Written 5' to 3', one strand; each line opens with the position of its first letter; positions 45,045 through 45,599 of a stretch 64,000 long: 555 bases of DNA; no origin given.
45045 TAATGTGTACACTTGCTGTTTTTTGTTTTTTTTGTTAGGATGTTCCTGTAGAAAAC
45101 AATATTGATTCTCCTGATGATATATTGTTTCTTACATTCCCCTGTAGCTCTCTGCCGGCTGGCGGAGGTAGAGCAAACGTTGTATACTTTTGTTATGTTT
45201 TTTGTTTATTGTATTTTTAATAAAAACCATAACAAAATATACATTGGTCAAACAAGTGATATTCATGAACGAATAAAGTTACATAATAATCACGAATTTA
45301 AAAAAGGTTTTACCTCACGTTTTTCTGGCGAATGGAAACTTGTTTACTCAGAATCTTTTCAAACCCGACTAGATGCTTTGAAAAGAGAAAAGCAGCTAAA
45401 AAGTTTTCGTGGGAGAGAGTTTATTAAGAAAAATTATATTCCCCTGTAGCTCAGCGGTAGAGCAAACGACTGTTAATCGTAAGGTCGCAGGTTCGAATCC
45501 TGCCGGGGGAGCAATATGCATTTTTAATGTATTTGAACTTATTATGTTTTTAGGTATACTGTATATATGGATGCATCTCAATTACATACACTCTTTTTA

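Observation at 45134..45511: GIY-YIG nuclease gene sandwiched between tRNA-Asn and a partial 5' copy of the same tRNA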

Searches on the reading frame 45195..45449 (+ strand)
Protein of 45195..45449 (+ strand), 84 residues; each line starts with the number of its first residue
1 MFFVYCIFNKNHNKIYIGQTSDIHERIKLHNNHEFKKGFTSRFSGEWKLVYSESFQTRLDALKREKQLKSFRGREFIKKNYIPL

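Call 4: search_protein_families(library=pfam, proteins=[window:45195-45449:+], max_evalue=0.01)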
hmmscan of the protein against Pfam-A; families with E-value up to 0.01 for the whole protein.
window:45195-45449:+ (84 aa): 3 families
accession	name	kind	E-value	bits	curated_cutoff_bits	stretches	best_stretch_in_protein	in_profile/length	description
PF01541.30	GIY-YIG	-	1.4e-16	61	22.6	1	1-70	1-70/78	GIY-YIG catalytic domain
PF19835.5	SegE_GIY-YIG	-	0.00046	20.8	25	1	3-66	19-76/123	Putative endonuclease segE, GIY-YIG domain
PF10544.15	T5orf172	-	0.0024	18.8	20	1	3-68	2-63/101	T5orf172 domain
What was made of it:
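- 45195..45449 (+): 84-aa bare GIY-YIG nuclease ORF. The last three codons and the stop codon are encoded by the tRNA leader plus tRNA nt 1-10. Pfam PF01541 E=1.4e-16 (call 4).
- Checked: The ORF 45195-45449 (84 aa) matches Pfam GIY-YIG PF01541 at E=1.4e-16, 61 bits against a cut-off of 22.6 (call 4).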

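Call 9: find_encoding_contigs(protein=window:45195-45449:+, flank=5000, max_places=10)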
Protein window:45195-45449:+ (84 aa): no gene with exactly this product is on record in the collection.

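Call 10: find_homologous_proteins(query=window:45195-45446:+)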
Query window:45195-45446:+ (84 aa): 782 proteins with E <= 0.001 among 784 candidates; the best 120 are listed.
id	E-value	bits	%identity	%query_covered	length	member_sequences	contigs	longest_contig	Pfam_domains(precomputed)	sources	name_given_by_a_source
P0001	6.9e-50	184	100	100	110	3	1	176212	PF01541.31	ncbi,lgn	-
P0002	2.9e-31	125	68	100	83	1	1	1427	PF01541.31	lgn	-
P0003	3.5e-31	124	71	99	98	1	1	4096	PF01541.31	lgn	-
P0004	9.9e-31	123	71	99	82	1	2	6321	PF01541.31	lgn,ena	-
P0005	1.3e-30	123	71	93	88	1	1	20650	PF01541.31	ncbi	-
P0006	4.0e-30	121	65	99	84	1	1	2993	PF01541.31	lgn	-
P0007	4.8e-30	121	67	94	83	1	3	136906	PF01541.31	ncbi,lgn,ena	-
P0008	5.2e-30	121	71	94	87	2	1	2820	PF01541.31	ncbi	-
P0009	7.4e-30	120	69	100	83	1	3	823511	PF01541.31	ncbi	-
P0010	1.1e-29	120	67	93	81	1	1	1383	PF01541.31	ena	-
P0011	1.5e-29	119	71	94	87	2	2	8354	PF01541.31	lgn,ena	-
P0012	2.0e-29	119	68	98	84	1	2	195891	PF01541.31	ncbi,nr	ncbi:MAG: GIY-YIG nuclease family protein [Patescibacteria group bacterium]|nr:GIY-YIG nuclease fami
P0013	2.1e-29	119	65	94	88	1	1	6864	PF01541.31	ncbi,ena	-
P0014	2.3e-29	119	66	99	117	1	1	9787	PF01541.31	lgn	-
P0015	2.4e-29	119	69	99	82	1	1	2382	PF01541.31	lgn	-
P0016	4.6e-29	118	65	99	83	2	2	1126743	PF01541.31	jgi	jgi:putative endonuclease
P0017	6.2e-29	117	67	99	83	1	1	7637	PF01541.31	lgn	-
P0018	6.9e-29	117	69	99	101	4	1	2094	PF01541.31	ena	-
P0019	7.1e-29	117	66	99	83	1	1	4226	PF01541.31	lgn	-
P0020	7.3e-29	117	66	94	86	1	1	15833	PF01541.31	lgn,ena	-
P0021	9.5e-29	117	68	93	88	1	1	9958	PF01541.31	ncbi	-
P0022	1.2e-28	116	68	94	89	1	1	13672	PF01541.31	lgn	-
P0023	1.2e-28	116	67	93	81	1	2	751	PF01541.31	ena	-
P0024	1.3e-28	116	67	93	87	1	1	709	PF01541.31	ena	-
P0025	1.4e-28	116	65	99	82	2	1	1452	PF01541.31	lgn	-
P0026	1.4e-28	116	66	99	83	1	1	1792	PF01541.31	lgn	-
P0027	1.7e-28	116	63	99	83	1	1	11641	PF01541.31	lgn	-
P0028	1.9e-28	116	64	93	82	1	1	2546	PF01541.31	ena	-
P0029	2.0e-28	116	63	100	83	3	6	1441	PF01541.31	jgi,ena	-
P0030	2.0e-28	116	63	99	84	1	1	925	PF01541.31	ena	-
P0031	2.3e-28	115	65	99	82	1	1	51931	PF01541.31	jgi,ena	-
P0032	2.8e-28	115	66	99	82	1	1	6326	PF01541.31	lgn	-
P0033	2.8e-28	115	63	100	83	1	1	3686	PF01541.31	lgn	-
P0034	2.8e-28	115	63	99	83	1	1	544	PF01541.31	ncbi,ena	-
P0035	3.4e-28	115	65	93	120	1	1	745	PF01541.31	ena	-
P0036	3.5e-28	115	66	99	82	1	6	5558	PF01541.31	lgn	-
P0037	3.5e-28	115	63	99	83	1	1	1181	PF01541.31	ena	-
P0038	4.5e-28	115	63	100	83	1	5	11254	PF01541.31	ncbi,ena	-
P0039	4.6e-28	115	65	100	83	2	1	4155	PF01541.31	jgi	-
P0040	4.6e-28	114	63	100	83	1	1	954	PF01541.31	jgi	jgi:putative endonuclease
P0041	4.8e-28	114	70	94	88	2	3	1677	PF01541.31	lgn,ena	-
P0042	5.4e-28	114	65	99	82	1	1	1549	PF01541.31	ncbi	-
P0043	5.7e-28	114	65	99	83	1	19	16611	PF01541.31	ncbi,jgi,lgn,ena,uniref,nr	ncbi:hypothetical protein A2361_00285 [Candidatus Woesebacteria bacterium RIFOXYB1_FULL_40_26]|unire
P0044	5.9e-28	114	71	99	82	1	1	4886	PF01541.31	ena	-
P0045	6.3e-28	114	64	93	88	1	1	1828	PF01541.31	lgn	-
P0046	6.5e-28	114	67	93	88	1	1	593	PF01541.31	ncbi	-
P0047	7.0e-28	114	62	100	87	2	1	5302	PF01541.31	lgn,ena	-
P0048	7.1e-28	114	64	100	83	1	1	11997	PF01541.31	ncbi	-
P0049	7.1e-28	114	64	100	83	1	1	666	PF01541.31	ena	-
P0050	7.3e-28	114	65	93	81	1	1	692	PF01541.31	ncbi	-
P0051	7.8e-28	114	65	98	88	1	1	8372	PF01541.31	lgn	-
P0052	8.0e-28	114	63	100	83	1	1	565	PF01541.31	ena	-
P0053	1.1e-27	113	63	100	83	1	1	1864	PF01541.31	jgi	-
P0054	1.1e-27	113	64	100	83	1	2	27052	PF01541.31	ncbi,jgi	-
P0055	1.2e-27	113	65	99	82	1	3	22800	PF01541.31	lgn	-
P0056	1.3e-27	113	64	99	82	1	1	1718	PF01541.31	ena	-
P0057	1.4e-27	113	63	93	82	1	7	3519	PF01541.31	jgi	jgi:putative endonuclease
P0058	1.5e-27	113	64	99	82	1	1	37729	PF01541.31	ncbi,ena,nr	ncbi:MAG: GIY-YIG nuclease family protein [Candidatus Saccharimonadales bacterium]|nr:GIY-YIG nuclea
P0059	1.6e-27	113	65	99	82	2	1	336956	PF01541.31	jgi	-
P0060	1.7e-27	113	60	100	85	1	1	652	PF01541.31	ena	-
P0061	1.8e-27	113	61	98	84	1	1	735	PF01541.31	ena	-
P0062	2.1e-27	112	64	99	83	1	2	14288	PF01541.31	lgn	-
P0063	2.2e-27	112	64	99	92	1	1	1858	PF01541.31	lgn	-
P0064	2.4e-27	112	59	99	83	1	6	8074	PF10544.16,PF01541.31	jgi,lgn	-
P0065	2.5e-27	112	61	100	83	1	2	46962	PF01541.31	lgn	-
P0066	2.6e-27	112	63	94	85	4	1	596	PF01541.31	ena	-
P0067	2.6e-27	112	67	93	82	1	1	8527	PF01541.31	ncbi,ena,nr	ncbi:MAG: GIY-YIG nuclease family protein [Patescibacteria group bacterium]|nr:GIY-YIG nuclease fami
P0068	2.8e-27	112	60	100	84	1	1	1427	PF01541.31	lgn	-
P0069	2.8e-27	112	64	99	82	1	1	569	PF10544.16,PF01541.31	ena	-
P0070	2.9e-27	112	63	93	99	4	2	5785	PF01541.31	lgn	-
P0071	2.9e-27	112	63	99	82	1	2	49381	PF01541.31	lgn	-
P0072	3.0e-27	112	66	95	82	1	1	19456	PF01541.31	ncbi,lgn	-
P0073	3.4e-27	112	64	99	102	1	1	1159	PF01541.31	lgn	-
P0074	3.5e-27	112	65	99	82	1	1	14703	PF01541.31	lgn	-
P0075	3.7e-27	112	65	94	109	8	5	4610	PF01541.31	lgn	-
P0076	3.9e-27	112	63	99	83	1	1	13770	PF01541.31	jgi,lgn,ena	-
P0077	3.9e-27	112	64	93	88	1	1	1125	PF01541.31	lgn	-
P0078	4.0e-27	111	64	100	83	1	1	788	PF01541.31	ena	-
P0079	4.1e-27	111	65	99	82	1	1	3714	PF01541.31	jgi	jgi:putative endonuclease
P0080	4.1e-27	111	62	100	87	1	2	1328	PF01541.31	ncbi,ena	-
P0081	4.3e-27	111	64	99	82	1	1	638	PF01541.31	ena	-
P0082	4.4e-27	111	62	100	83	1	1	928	PF01541.31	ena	-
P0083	4.6e-27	111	61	99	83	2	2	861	PF01541.31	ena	-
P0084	4.7e-27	111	62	98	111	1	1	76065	PF01541.31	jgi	jgi:putative endonuclease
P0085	4.8e-27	111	61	100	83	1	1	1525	PF01541.31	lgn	-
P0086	5.2e-27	111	69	92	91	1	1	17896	PF01541.31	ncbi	ncbi:MAG: GIY-YIG nuclease family protein [Patescibacteria group bacterium]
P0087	5.2e-27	111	63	99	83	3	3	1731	PF01541.31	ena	-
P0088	5.3e-27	111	66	99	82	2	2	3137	PF01541.31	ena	-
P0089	5.5e-27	111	61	99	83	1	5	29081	PF01541.31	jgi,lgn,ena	-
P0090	5.5e-27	111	65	99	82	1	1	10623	PF10544.16,PF01541.31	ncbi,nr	ncbi:GIY-YIG nuclease family protein [Candidatus Uhrbacteria bacterium]|nr:GIY-YIG nuclease family p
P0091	6.2e-27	111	66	99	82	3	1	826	PF01541.31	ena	-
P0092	6.2e-27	111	62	100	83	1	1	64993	PF01541.31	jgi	jgi:putative endonuclease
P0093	6.3e-27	111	64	93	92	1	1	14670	PF01541.31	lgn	-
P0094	6.3e-27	111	64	100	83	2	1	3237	PF01541.31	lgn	-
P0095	6.5e-27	111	62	100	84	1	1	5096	PF01541.31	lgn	-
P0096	6.6e-27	111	63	99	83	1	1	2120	PF01541.31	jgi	-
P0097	6.7e-27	111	64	99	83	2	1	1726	PF01541.31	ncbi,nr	ncbi:MAG: GIY-YIG nuclease family protein [Candidatus Moranbacteria bacterium]|nr:GIY-YIG nuclease f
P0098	6.7e-27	111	65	99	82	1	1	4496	PF01541.31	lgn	-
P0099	7.6e-27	111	65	99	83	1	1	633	PF01541.31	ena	-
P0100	8.7e-27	110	63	99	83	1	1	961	PF01541.31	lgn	-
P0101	8.7e-27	110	64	99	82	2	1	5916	PF01541.31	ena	-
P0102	9.3e-27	110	65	99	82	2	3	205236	PF01541.31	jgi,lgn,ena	jgi:putative endonuclease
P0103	9.6e-27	110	65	99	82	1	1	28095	PF01541.31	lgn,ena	-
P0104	9.7e-27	110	64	99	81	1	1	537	PF01541.31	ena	-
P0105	1.0e-26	110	65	93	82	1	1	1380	PF01541.31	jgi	jgi:putative endonuclease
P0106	1.0e-26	110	65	99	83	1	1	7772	PF01541.31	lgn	-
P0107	1.0e-26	110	63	99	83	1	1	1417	PF01541.31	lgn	-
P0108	1.1e-26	110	64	99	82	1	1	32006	PF01541.31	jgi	jgi:putative endonuclease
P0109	1.1e-26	110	60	99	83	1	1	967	PF01541.31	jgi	-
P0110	1.1e-26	110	63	99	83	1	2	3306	PF01541.31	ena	-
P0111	1.2e-26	110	63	95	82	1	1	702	PF01541.31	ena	-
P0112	1.2e-26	110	62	94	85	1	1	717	PF01541.31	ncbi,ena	-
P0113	1.2e-26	110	66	99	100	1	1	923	PF01541.31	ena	-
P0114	1.3e-26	110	64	93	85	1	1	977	PF01541.31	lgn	-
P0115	1.4e-26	110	61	99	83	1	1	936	PF01541.31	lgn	-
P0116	1.5e-26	110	57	100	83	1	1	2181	PF01541.31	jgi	jgi:putative endonuclease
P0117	1.6e-26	110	65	93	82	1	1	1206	PF01541.31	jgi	jgi:putative endonuclease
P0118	1.6e-26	110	67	94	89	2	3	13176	PF01541.31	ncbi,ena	-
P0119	1.6e-26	110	60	99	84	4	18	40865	PF01541.31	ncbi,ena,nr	ncbi:MAG: GIY-YIG catalytic domain protein [Candidatus Curtissbacteria bacterium GW2011_GWD1_40_8]|n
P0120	1.7e-26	110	60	100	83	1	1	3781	PF01541.31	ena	-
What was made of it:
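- Checked: The 110-aa version in public databases (P0001, call 10) reads through the tRNA-like fragment and is probably a mis-called start.
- Tried and rejected: Exact-protein look-up of the 84-aa ORF found nothing, because the database holds a 110-aa call (calls 9, 10).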

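Call 13: find_related_loci(query=A1, collection=genome_contigs, flank=2500)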
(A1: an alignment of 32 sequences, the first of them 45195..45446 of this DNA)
Query A1 (84 aa) in genome_contigs; peptide patterns used: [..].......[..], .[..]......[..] (x = any residue, [..] = any of these).
558 stretches matched a pattern; 466 encode a relative of the query (tblastn E <= 1e-3); the best 80 are kept; 80 distinct loci.
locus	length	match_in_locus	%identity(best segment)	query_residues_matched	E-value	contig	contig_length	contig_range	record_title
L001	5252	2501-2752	92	1-84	4e-50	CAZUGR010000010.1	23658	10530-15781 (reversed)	MAG TPA_asm: uncultured Candidatus Saccharibacteria bacterium isolate SRP300315_co1_13 genome assembly, contig: NODE_105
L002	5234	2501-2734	71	1-78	2e-35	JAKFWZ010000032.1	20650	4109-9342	MAG: Candidatus Daviesbacteria bacterium isolate ND2_Bin_11 ND2_0000281, whole genome shotgun sequence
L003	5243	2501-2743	69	1-83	1e-34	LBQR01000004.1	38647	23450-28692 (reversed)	MAG: Candidatus Moranbacteria bacterium GW2011_GWF2_35_54 UR83_C0004, whole genome shotgun sequence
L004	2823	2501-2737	65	1-79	4e-34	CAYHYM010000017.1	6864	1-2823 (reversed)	MAG TPA_asm: uncultured Gammaproteobacteria bacterium isolate ERP119705_co17_338 genome assembly, contig: NODE_18594_len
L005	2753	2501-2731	71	1-78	3e-34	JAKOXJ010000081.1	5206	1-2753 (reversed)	MAG: bacterium isolate JPNG_metabat.2 k201_301944, whole genome shotgun sequence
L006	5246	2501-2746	66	1-83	5e-33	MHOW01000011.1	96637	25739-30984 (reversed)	MAG: Candidatus Staskawiczbacteria bacterium RIFCSPLOWO2_01_FULL_33_13 rifcsplowo2_01_scaffold_2462, whole genome shotgu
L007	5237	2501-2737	66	1-79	2e-33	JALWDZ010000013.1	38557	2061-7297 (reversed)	MAG: Candidatus Shapirobacteria bacterium isolate T11_metabat1_scaf2bin.010 T11_NODE_259_length_38557_cov_3.111918, whol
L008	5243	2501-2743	68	2-83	2e-33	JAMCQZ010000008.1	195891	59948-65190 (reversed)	MAG: Patescibacteria group bacterium isolate FK_Sedi_A_Bin.300 NODE_52_length_195891_cov_6.07975, whole genome shotgun s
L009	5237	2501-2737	65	1-79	9e-33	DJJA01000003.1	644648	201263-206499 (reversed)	MAG TPA_asm: Candidatus Gottesmanbacteria bacterium UBA6580 UBA6580_contig_80, whole genome shotgun sequence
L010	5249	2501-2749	62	1-84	8e-33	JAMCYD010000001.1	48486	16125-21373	MAG: Patescibacteria group bacterium isolate FK_Sedi_B_Bin.369 NODE_1840_length_48486_cov_54.6209, whole genome shotgun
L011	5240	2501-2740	65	2-83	1e-32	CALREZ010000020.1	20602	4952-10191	MAG: Candidatus Nomurabacteria bacterium isolate Ike-200m-9 genome assembly, contig: Ike-200-c1353, whole genome shotgun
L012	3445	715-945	67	1-78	3e-32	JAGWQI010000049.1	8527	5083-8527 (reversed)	MAG: Patescibacteria group bacterium isolate REEB3 contig-150_10816, whole genome shotgun sequence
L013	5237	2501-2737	66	1-80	4e-32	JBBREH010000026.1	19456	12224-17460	MAG: Candidatus Doudnabacteria bacterium isolate Co_metawrap_2493 Cmw_2493_k141_13691065_length_19456_cov_21.9957, whole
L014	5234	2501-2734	63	1-78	3e-32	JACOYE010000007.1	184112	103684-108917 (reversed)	MAG: Candidatus Microgenomates bacterium isolate NC_groundwater_171_Ag_S-0.1um_39_14 S4_GD2017_2_S1_scaffold_24, whole g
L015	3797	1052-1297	64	1-83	4e-32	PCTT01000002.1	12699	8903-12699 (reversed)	MAG: Candidatus Campbellbacteria bacterium CG22_combo_CG10-13_8_21_14_all_36_13 CG22_scaffold_3209_c, whole genome shotg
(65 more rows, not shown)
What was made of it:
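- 466 genomes encode a relative (call 13).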

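Call 26: search_solved_structures(query=A1, max_evalue=1, show_alignments=2)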
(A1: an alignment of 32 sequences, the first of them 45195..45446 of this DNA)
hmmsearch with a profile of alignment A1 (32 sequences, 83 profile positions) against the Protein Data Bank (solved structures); distinct sequences matched with E-value up to 1: 9.
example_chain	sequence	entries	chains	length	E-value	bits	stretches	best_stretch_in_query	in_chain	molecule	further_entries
1ywl_A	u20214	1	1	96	0.0029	20.8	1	11-71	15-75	Hypothetical UPF0213 protein EF2693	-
1zg2_A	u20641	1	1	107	0.012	18.9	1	3-74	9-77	Hypothetical UPF0213 protein BH0048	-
1mk0_A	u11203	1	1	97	0.016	18.5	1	4-35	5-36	Intron-associated endonuclease 1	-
7wme_A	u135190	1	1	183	0.16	15.3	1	7-50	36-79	Structure-specific endonuclease subunit SLX1 homolog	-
1ln0_A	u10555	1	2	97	0.24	14.7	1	4-34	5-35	intron-associated endonuclease 1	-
7cq2_A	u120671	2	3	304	0.24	14.7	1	10-51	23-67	Structure-specific endonuclease subunit SLX1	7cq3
7cq4_A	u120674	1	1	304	0.36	14.1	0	11-51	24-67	Structure-specific endonuclease subunit SLX1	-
2wsh_A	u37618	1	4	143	0.37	14.1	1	4-35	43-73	ENDONUCLEASE II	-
4xlg_A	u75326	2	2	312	0.63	13.3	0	11-50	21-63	Structure-specific endonuclease subunit SLX1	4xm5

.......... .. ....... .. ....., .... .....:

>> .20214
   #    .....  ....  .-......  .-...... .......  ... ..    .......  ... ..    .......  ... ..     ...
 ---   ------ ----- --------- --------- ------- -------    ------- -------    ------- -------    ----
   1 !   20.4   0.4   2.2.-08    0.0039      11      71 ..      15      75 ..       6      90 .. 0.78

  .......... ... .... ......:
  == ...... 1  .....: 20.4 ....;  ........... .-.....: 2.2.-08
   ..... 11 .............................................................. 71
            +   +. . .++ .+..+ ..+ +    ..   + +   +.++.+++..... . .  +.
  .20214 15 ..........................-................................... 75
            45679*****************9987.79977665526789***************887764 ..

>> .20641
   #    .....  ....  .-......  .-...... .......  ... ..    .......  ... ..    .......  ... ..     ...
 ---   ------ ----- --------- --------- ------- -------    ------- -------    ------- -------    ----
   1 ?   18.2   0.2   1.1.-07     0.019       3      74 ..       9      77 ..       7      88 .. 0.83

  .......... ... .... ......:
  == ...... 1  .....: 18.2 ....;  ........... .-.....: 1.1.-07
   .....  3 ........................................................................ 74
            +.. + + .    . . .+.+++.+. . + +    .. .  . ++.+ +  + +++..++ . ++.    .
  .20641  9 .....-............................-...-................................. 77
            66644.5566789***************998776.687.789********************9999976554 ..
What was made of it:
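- The protein is only a catalytic domain, with no DNA-binding module of the kind that gives known homing endonucleases their long target sites (calls 4, 26).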

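Call 27: search_protein_families(library=ncbifam, proteins=[window:45195-45446:+], max_evalue=1)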
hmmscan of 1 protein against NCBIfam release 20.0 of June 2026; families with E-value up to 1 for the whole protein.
window:45195-45446:+ (84 aa): 1 family
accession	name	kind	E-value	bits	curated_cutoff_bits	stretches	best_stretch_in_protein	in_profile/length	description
TIGR01453.1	grpIintron_endo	subfamily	6.4e-07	29.6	56.05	1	3-37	3-37/215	group I intron endonuclease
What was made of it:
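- NCBIfam's only hit, below its cut-off, is to the N-terminus of group I intron endonucleases (call 27).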

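Call 28: search_protein_families(library=phrogs, proteins=[window:45195-45446:+], max_evalue=0.01)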
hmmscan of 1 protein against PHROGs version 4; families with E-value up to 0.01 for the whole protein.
window:45195-45446:+ (84 aa): 8 families
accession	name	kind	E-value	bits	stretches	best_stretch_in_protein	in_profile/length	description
phrog_314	-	DNA, RNA and nucleotide metabolism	5.5e-07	29.9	1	1-44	178-210/574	homing endonuclease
phrog_5123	-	DNA, RNA and nucleotide metabolism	2.9e-06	28.3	1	1-48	1-48/152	homing endonuclease with GIY-YIG motif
phrog_7168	-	DNA, RNA and nucleotide metabolism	5.1e-06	27.1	1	1-36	1-36/284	homing endonuclease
phrog_447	-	other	0.0022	18.9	0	3-29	28-54/148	NAD synthetase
phrog_16880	-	DNA, RNA and nucleotide metabolism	0.0027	18.7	1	2-35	7-40/162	endonuclease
phrog_5032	-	unknown function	0.003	18.2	0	3-30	79-107/178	-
phrog_1111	-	DNA, RNA and nucleotide metabolism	0.0082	17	1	4-49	38-82/139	endonuclease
phrog_35456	-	unknown function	0.0099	16.6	0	2-39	7-42/189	-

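Call 44: predict_structure(alignment_id=A1)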
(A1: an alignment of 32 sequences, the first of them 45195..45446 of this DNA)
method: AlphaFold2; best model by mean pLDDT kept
length: 84 residues; sequences in the alignment: 32
mean_pLDDT: 95.6   pTM: 0.83
mean pLDDT of the five models: 95.6, 94.5, 94.5, 94.3, 94.2
residues with pLDDT >= 90: 81; 70-90: 2; 50-70: 1; < 50: 0
segments of 3 or more residues with pLDDT < 50: none
pLDDT, mean of each block of 10 residues (from residue 1): 97 97 97 94 96 97 98 95 78
secondary structure, 60 per line:
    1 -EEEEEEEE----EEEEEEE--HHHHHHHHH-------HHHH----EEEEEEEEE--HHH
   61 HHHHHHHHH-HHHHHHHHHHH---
elements in order: E2-9 E14-20 H23-31 H39-42 E47-55 H58-69 H71-81
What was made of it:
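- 45195..45449 (+): AF2 pLDDT 95.6 (call 44).
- On GIY-YIG nuclease superfamily (PF01541): AF2 pLDDT 95.6 with strand and helix order E-E-H-H-E-H-H (call 44).
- On Free-standing homing endonuclease gene: The protein is 84 aa. Pfam and AF2 show only the catalytic domain plus one C-terminal helix (calls 4, 44).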

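Call 48: fold_search(model_id=the predicted structure, library=pdb)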
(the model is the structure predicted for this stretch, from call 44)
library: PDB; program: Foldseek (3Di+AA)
matches with E <= 10: 234; with E <= 0.001: 1
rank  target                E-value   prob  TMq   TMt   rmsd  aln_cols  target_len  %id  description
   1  1zg2_MODEL_1_A        3.7e-04  1.00  0.55  0.51   8.0        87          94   29  Solution NMR structure of the UPF0213 protein BH0048 from Bacillus halodurans. Northeast Structural Genomics t (released 2005-06-21)
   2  6seh_A                6.0e-03  1.00  0.68  0.25   2.4        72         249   32  Recognition and processing of branched DNA substrates by Slx1-Slx4 nuclease (released 2019-09-25)
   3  7wme                  8.8e-03  1.00  0.67  0.39   4.0        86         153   28  Crystal Structure of the catalytic domain of At-HIGLE (released 2022-04-13)
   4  6sei_C                1.6e-02  1.00  0.64  0.22   2.7        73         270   26  Recognition and processing of branched DNA substrates by Slx1-Slx4 nuclease (released 2019-09-25)
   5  6seh_C                1.9e-02  1.00  0.57  0.20   4.4        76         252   24  Recognition and processing of branched DNA substrates by Slx1-Slx4 nuclease (released 2019-09-25)
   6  4xm5                  2.5e-02  1.00  0.61  0.20   3.6        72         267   24  C. glabrata Slx1. (released 2015-03-25)
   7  4xlg_A                3.9e-02  1.00  0.61  0.22   3.4        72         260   22  C. glabrata Slx1 in complex with Slx4CCD. (released 2015-03-25)
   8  7cq3_A                4.8e-02  1.00  0.68  0.21   2.2        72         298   22  Crystal structure of Slx1-Slx4 (released 2021-06-16)
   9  7cq2_A                4.8e-02  0.99  0.63  0.21   6.1        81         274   20  Crystal structure of Slx1-Slx4 (released 2021-06-16)
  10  7cq4_A                1.3e-01  0.99  0.61  0.19   2.9        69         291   22  Crystal structure of Slx1-Slx4 in complex with 5'flap DNA (released 2021-06-16)
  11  1ywl_MODEL_1_A        1.3e-01  0.90  0.55  0.49   5.9        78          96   20  Solution NMR structure of the protein EF2693 from E. faecalis: Northeast Structural Genomics Consortium target (released 2005-03-29)
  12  7cq2_B                1.7e-01  0.98  0.60  0.18   4.6        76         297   18  Crystal structure of Slx1-Slx4 (released 2021-06-16)
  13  4d5n_A                2.7e-01  0.16  0.31  0.08  11.4        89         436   16  Cryo-EM structures of ribosomal 80S complexes with termination factors and cricket paralysis virus IRES reveal the IRE (released 2015-02-04)
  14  1ln0_A                3.8e-01  0.35  0.43  0.40   5.5        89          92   20  Structure of the Catalytic Domain of Homing Endonuclease I-TevI (released 2002-10-30)
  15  7qoh_h                5.6e-01  0.54  0.44  0.49   3.6        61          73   11  Unique vertex of the phicrAss001 virion with C5 symmetry imposed (released 2023-03-29)
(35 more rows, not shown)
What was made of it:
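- On GIY-YIG nuclease superfamily (PF01541): Foldseek hits are UPF0213, SLX1, I-TevI and UvrC (call 48).
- On UPF0213/YhbQ-SLX1 branch: It gives the best PDB hits by profile (E=0.003-0.012, call 26) and by fold (E=3.7e-4; SLX1 TM 0.68, call 48), but the scores are weak.
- Closest known: SegB of T4/T6 phages. Different: The CPR protein is an 84-aa catalytic domain of the UPF0213/SLX1 type (calls 26, 48).
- Closest known: I-TevI and other intron-encoded GIY-YIG homing endonucleases. Different: Similarity to I-TevI is weak (E=0.016 by sequence, Foldseek probability 0.35; calls 26, 48).
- Closest known: UPF0213/YhbQ. Same: These are the closest relatives by sequence profile (1ywl, 1zg2) and by fold (1zg2, 6seh, 7cq3, 7wme) (calls 26, 48).
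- These score well above I-TevI and UvrC (call 48).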
